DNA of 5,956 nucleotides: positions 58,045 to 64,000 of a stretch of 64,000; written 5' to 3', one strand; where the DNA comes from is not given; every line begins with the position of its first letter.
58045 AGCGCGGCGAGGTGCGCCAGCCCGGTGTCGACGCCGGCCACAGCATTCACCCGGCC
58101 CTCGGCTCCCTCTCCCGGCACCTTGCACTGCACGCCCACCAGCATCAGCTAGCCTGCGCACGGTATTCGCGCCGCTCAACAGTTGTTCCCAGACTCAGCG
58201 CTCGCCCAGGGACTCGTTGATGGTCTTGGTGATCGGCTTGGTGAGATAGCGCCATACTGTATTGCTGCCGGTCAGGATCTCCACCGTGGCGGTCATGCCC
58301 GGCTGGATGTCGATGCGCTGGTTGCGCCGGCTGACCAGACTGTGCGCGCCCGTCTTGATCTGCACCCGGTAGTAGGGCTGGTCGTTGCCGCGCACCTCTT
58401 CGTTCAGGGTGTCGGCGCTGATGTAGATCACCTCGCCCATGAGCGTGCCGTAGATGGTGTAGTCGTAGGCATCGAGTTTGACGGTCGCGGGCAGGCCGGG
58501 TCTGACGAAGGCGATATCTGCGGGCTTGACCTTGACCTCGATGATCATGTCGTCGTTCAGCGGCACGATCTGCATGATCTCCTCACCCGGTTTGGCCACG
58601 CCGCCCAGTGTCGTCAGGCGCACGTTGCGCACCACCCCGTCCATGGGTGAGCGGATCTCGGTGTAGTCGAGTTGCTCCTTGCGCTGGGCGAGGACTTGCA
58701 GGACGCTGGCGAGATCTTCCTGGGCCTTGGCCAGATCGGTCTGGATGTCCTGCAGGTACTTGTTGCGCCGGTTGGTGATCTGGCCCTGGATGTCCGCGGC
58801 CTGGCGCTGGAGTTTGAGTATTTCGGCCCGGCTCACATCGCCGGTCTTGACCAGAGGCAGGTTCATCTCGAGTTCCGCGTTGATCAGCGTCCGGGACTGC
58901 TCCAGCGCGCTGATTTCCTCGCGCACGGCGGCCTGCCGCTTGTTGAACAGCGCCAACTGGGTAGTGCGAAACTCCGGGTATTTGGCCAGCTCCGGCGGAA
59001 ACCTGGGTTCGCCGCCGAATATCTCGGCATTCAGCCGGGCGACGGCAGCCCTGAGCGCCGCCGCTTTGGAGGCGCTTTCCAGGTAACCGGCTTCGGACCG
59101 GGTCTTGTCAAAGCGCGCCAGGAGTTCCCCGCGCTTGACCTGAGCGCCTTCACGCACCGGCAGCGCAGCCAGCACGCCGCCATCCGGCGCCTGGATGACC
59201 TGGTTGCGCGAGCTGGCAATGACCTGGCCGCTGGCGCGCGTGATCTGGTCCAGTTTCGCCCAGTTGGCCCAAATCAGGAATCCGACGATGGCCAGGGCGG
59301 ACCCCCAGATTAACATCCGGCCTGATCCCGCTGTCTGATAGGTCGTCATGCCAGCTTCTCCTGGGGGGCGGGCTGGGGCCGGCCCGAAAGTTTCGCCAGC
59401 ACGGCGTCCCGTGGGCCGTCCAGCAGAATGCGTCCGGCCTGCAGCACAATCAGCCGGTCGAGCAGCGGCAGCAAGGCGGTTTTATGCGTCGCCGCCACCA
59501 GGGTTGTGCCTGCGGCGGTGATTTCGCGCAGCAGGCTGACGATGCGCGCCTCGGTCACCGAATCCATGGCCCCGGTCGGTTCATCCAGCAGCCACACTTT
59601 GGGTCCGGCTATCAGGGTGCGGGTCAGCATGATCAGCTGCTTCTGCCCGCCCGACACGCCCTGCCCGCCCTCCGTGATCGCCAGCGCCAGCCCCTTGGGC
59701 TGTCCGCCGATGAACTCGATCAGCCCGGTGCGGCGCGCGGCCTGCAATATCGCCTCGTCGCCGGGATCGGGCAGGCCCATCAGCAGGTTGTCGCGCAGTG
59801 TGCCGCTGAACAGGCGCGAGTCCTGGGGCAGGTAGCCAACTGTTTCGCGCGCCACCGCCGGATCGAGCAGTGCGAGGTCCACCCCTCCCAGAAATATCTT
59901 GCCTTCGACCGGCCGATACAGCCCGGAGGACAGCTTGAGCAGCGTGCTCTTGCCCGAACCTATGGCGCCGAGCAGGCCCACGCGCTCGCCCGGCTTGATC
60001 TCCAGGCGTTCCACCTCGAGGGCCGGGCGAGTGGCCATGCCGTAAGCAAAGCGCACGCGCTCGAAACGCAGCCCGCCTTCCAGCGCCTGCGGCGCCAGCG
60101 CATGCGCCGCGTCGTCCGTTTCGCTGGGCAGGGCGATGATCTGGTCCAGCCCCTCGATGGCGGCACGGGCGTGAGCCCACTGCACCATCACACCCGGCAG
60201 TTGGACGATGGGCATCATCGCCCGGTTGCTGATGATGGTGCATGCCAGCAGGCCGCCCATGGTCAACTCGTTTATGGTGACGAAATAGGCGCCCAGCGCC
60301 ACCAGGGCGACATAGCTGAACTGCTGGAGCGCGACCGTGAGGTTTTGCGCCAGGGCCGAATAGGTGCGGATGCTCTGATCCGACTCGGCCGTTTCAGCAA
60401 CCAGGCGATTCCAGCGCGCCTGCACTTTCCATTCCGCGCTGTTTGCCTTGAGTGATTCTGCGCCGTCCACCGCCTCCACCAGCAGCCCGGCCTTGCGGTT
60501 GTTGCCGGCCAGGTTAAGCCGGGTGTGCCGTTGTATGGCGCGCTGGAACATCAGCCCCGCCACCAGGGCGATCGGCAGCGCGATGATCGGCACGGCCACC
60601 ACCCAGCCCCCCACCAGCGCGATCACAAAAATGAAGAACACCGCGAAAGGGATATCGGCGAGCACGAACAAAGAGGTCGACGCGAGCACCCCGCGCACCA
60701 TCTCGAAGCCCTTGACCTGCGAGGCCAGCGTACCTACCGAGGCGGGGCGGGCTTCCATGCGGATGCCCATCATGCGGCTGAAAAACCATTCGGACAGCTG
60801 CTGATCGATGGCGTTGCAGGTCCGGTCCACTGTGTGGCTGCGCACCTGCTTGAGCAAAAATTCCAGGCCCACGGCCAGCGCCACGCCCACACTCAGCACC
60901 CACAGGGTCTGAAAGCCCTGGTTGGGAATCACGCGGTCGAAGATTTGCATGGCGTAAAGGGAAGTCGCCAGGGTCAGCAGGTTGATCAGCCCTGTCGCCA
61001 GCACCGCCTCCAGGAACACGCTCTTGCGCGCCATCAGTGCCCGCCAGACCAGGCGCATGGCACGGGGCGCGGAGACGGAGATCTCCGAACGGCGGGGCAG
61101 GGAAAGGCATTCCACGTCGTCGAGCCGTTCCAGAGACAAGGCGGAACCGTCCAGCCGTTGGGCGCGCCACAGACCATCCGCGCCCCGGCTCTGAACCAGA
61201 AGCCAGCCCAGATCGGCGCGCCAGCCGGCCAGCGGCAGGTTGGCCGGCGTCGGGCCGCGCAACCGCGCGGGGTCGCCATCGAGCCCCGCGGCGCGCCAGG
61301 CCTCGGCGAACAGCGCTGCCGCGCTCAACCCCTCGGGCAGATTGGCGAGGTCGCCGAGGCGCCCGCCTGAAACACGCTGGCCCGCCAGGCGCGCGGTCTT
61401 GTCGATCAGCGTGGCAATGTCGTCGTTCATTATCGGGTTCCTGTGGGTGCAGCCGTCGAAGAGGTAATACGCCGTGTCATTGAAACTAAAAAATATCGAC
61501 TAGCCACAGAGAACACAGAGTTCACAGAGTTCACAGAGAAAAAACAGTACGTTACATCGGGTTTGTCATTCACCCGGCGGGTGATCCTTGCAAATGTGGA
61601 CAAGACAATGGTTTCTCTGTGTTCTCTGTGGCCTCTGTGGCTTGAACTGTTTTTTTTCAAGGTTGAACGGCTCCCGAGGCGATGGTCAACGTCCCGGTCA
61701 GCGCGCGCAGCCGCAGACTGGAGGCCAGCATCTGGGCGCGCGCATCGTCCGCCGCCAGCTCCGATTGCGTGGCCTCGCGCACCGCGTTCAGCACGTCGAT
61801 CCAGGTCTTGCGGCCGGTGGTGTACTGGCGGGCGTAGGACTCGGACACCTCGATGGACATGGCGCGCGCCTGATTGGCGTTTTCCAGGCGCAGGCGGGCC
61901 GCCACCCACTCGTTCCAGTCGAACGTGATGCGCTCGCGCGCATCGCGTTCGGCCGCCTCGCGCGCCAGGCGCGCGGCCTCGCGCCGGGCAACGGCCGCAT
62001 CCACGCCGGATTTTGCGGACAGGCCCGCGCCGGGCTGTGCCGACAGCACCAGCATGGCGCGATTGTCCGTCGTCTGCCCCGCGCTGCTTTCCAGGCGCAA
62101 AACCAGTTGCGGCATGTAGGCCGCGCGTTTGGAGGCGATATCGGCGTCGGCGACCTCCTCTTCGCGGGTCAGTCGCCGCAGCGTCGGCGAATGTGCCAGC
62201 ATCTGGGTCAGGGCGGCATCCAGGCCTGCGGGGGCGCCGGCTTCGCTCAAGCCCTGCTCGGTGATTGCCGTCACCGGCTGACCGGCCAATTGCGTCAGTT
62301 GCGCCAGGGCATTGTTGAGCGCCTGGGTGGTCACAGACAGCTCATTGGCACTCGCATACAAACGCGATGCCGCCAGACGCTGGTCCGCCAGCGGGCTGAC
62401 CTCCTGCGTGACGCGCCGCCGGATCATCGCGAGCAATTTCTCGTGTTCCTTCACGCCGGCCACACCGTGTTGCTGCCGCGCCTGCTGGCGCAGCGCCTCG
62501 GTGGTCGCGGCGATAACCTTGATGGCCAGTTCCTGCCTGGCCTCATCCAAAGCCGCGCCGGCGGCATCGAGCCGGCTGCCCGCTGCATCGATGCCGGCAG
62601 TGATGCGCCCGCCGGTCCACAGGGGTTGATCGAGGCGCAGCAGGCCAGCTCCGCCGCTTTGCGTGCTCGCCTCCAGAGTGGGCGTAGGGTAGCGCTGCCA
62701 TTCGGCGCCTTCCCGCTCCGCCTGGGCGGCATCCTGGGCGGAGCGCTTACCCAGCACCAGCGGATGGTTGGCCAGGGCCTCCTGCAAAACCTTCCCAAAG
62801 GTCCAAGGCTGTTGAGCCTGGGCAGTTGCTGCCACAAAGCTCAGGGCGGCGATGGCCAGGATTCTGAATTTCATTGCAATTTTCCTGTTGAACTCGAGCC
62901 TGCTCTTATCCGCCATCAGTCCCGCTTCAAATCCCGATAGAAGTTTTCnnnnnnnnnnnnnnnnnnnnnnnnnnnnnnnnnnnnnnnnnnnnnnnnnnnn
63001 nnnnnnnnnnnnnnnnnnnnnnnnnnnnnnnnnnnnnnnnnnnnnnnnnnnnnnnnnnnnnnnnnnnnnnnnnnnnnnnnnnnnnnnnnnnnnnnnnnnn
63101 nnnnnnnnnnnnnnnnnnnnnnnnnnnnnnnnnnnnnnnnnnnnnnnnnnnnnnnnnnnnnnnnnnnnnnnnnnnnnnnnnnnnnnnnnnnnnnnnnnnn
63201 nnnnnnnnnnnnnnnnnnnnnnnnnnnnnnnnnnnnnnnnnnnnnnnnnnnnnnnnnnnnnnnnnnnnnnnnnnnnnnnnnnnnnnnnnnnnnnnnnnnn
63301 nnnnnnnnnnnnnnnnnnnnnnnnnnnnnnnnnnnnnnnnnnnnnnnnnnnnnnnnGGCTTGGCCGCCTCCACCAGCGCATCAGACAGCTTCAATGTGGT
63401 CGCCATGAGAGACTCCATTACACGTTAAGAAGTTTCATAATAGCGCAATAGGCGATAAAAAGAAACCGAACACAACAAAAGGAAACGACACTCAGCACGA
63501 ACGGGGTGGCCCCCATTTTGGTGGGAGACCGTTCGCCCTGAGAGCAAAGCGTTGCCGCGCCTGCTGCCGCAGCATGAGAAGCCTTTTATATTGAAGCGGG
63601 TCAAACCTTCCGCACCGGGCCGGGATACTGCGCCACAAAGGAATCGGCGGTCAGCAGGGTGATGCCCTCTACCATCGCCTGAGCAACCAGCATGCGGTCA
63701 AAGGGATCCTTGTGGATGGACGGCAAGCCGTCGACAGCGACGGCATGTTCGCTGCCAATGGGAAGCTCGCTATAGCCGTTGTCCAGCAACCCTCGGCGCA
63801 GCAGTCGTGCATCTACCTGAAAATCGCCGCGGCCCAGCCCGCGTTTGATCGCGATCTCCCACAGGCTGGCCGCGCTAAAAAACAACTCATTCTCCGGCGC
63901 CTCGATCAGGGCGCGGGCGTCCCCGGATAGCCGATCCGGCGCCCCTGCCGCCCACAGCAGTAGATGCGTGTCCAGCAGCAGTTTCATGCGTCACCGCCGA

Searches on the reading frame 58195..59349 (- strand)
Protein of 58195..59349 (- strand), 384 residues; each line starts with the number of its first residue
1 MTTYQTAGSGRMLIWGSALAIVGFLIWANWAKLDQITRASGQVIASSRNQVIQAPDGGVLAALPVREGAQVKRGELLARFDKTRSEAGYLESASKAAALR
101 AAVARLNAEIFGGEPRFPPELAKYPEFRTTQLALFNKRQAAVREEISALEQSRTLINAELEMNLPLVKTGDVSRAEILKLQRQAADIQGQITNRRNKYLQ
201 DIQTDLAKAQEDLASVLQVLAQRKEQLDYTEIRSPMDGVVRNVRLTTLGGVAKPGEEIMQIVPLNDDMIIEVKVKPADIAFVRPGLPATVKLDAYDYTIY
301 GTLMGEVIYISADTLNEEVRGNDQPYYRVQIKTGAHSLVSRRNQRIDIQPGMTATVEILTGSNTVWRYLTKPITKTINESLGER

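Call 29: search_protein_families(library=pfam, proteins=[window:58195-59349:-], max_evalue=0.01)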
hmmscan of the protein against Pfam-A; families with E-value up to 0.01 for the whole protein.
window:58195-59349:- (384 aa): 4 families
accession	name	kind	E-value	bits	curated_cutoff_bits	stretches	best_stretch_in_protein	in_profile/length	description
PF13437.12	HlyD_3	-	3.4e-20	73.2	22.2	1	232-351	2-106/106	HlyD family secretion protein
PF16576.10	HlyD_D23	-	1.6e-11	44.4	30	1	215-318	94-191/214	Barrel-sandwich domain of CusB or HlyD membrane-fusion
PF13533.13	Biotin_lipoyl_2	-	2.8e-07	30.6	29.8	1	52-81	3-32/32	Biotin-lipoyl like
PF00364.28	Biotin_lipoyl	-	0.0015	18.7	22.1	0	51-79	44-72/73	Biotin-requiring enzyme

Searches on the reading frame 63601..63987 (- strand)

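Call 29: search_protein_families(library=pfam, proteins=[window:63601-63987:-], max_evalue=0.01)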
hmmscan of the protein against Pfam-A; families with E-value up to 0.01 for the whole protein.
window:63601-63987:- (128 aa): 1 family
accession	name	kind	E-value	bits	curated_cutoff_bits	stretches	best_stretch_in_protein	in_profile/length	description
PF01850.27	PIN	-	1.6e-13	51.8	23.6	1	4-116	2-112/120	PIN domain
